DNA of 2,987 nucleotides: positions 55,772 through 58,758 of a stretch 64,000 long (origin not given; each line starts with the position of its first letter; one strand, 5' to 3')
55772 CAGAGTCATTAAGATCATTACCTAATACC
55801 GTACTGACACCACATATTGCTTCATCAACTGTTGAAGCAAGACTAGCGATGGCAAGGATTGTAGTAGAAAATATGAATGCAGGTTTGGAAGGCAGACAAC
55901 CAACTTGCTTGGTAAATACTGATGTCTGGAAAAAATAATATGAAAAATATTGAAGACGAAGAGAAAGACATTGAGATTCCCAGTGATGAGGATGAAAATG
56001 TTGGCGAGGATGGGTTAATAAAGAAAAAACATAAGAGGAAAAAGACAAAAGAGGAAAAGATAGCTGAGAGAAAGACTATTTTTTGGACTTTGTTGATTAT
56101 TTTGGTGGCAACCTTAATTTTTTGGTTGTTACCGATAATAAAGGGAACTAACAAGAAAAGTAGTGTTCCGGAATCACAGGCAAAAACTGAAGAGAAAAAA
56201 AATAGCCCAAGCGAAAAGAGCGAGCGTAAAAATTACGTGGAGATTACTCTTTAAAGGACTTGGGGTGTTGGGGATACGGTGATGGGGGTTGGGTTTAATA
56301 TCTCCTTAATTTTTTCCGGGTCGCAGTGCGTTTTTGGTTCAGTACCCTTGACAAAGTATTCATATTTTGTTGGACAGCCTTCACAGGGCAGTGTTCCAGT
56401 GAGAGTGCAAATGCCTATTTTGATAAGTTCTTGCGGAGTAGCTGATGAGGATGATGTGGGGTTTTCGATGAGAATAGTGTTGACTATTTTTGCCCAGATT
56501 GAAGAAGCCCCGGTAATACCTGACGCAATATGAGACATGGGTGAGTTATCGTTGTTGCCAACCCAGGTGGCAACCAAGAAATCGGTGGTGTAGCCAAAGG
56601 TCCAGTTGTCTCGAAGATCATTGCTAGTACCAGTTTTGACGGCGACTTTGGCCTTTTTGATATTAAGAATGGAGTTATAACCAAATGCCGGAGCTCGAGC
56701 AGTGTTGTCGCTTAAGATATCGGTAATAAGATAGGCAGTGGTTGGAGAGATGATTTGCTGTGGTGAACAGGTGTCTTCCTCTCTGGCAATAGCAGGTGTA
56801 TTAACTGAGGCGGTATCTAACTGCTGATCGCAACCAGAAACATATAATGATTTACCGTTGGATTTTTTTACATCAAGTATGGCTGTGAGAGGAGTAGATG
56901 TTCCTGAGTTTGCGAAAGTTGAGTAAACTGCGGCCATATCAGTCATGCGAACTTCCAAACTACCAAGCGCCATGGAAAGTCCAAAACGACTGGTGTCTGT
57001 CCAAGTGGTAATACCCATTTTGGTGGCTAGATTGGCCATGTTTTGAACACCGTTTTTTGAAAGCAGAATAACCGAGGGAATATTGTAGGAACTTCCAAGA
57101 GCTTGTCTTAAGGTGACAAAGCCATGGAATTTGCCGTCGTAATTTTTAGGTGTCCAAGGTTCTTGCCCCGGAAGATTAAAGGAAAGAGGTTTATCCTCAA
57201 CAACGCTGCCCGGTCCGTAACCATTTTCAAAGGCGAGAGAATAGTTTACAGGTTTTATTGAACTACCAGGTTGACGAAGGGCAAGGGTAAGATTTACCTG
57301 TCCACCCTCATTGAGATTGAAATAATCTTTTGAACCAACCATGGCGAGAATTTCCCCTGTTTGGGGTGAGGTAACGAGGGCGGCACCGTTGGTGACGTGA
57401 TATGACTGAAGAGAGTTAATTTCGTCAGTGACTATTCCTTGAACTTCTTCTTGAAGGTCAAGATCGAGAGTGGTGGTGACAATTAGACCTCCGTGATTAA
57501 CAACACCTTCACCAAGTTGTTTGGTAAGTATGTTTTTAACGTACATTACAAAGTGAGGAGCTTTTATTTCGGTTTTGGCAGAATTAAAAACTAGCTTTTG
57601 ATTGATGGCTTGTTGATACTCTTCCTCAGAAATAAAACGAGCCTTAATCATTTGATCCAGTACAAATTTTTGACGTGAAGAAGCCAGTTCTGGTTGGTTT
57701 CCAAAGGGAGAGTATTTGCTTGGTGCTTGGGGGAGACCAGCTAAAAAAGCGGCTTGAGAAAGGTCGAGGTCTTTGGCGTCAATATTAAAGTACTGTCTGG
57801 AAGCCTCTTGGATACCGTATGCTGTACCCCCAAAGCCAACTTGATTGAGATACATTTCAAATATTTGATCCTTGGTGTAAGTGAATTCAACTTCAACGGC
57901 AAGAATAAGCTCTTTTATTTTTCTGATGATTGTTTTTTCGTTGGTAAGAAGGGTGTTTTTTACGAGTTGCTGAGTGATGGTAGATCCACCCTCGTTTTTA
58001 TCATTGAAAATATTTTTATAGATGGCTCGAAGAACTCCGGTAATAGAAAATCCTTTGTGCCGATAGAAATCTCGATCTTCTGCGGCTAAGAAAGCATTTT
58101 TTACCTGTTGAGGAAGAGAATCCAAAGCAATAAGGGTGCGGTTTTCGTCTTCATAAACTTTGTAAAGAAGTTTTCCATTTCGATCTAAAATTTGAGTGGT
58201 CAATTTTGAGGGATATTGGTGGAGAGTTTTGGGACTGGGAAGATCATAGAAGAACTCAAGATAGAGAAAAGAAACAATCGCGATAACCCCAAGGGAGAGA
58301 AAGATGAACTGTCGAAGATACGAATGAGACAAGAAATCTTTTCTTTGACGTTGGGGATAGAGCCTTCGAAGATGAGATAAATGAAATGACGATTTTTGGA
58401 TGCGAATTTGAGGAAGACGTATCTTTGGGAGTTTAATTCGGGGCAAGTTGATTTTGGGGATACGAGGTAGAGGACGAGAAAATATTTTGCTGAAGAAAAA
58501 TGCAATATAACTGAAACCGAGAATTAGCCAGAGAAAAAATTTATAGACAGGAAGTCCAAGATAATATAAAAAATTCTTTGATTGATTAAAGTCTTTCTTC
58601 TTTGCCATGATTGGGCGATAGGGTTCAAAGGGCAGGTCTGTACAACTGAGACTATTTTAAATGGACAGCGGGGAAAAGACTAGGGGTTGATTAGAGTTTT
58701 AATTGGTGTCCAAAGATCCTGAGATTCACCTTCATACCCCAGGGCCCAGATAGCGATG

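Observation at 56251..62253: Tandem PBP1A paralogs bracketing a GH18 hydrolase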

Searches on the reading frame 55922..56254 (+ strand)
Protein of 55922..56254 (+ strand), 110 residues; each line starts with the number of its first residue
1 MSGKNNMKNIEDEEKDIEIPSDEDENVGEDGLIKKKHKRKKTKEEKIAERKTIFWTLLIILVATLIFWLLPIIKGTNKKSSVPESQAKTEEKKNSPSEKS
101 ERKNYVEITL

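Call 28: search_protein_families(library=pfam, proteins=[window:55922-56254:+], max_evalue=0.001)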
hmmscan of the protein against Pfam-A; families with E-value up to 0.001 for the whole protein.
window:55922-56254:+ (110 aa): 0 families

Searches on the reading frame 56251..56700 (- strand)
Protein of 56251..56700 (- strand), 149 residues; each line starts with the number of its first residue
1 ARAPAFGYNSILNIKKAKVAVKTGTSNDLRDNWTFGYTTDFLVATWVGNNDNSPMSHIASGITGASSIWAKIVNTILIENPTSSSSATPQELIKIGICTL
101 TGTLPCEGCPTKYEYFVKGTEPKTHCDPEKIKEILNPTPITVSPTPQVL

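Call 45: search_protein_families(library=pfam, proteins=[window:56251-56700:-], max_evalue=0.01)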
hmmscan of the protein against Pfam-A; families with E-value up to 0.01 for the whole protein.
window:56251-56700:- (149 aa): 0 families

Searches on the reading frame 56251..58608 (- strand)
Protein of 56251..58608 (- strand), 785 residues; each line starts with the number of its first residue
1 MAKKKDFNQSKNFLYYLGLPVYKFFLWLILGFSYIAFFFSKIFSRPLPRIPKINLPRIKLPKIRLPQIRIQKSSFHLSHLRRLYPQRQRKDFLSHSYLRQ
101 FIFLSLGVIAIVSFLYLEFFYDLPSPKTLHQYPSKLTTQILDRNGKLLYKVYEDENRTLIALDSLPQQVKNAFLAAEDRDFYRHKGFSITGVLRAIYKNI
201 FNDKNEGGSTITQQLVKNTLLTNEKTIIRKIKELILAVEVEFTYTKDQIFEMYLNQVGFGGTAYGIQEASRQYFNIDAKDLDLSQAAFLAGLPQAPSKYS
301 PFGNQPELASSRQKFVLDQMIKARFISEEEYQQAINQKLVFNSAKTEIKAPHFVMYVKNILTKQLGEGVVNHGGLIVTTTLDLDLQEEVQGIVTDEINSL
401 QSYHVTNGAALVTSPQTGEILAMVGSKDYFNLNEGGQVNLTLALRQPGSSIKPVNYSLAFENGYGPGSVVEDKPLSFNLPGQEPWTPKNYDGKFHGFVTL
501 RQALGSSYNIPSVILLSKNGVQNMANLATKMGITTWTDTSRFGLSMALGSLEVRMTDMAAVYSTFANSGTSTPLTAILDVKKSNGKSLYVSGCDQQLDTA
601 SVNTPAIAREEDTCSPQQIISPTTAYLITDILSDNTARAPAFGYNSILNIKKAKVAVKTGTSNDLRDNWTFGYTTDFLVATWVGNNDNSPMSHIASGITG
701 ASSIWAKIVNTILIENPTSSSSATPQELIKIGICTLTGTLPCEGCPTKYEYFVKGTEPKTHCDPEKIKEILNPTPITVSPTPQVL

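Call 3: search_protein_families(library=pfam, proteins=[window:56251-58608:-], max_evalue=0.01)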
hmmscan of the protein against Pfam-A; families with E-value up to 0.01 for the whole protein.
window:56251-58608:- (785 aa): 2 families
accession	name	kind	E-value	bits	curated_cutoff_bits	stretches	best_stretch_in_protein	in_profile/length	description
PF00912.28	Transgly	-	1.2e-63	214.2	27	1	145-320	2-177/178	Transglycosylase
PF00905.27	Transpeptidase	-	1.6e-21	77.2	22.1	1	408-675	1-266/299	Penicillin binding protein transpeptidase domain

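Call 10: search_protein_families(library=ncbifam, proteins=[window:56251-58608:-], max_evalue=0.001)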
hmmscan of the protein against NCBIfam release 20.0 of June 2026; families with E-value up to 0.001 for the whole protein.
window:56251-58608:- (785 aa): 17 families
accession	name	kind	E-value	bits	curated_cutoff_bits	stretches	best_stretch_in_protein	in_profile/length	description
TIGR02074.1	PBP_1a_fam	subfamily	6.1e-153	510.4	508.75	1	156-712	1-532/535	PBP1A family penicillin-binding protein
TIGR02073.1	PBP_1c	equivalog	7.1e-137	458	494.2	1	135-776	9-604/728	penicillin-binding protein 1C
NF051885.1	tranpepglycosPbpC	equivalog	2.2e-121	406.4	900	1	106-709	25-590/632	multimodular transpeptidase-transglycosylase PbpC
TIGR02071.1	PBP_1b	equivalog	5.6e-106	355.4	717.75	1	152-733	142-700/729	penicillin-binding protein 1B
NF008643.0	PRK11636.1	equivalog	2.2e-83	280.9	1263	3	106-408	17-318/850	peptidoglycan glycosyltransferase/peptidoglycan DD-transpeptidase MrcA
NF007061.0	PRK09506.1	equivalog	1.1e-77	261.6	1120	1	153-747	207-777/825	bifunctional glycosyl transferase/transpeptidase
NF011423.0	PRK14850.1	equivalog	2.2e-76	257.8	1275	1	151-752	151-728/764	penicillin-binding protein 1b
NF038276.1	strep_PBP2A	exception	7.3e-74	249.3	1100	1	90-715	31-639/716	penicillin-binding protein PBP2A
NF038272.1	strep_PBP1A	exception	1.5e-70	238.3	1075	1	101-732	13-649/658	penicillin-binding protein PBP1A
NF008414.0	PRK11240.1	equivalog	4.2e-70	236.8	1121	2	136-575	41-465/774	peptidoglycan glycosyltransferase PbpC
NF038274.1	strep_PBP1B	exception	1.4e-61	208.8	1225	2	141-338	66-277/745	penicillin-binding protein PBP1B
NF010008.0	PRK13481.1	equivalog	5.8e-42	143.8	270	1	155-337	78-266/269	glycosyltransferase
TIGR02070.1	mono_pep_trsgly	equivalog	3.7e-41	141.1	182.65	1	157-323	55-221/224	monofunctional biosynthetic peptidoglycan transglycosylase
TIGR03423.1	pbp2_mrdA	equivalog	2.3e-10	39.7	455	1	374-537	226-394/593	penicillin-binding protein 2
TIGR02214.1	spoVD_pbp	equivalog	2.4e-06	26.2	688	1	381-684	213-514/636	stage V sporulation protein D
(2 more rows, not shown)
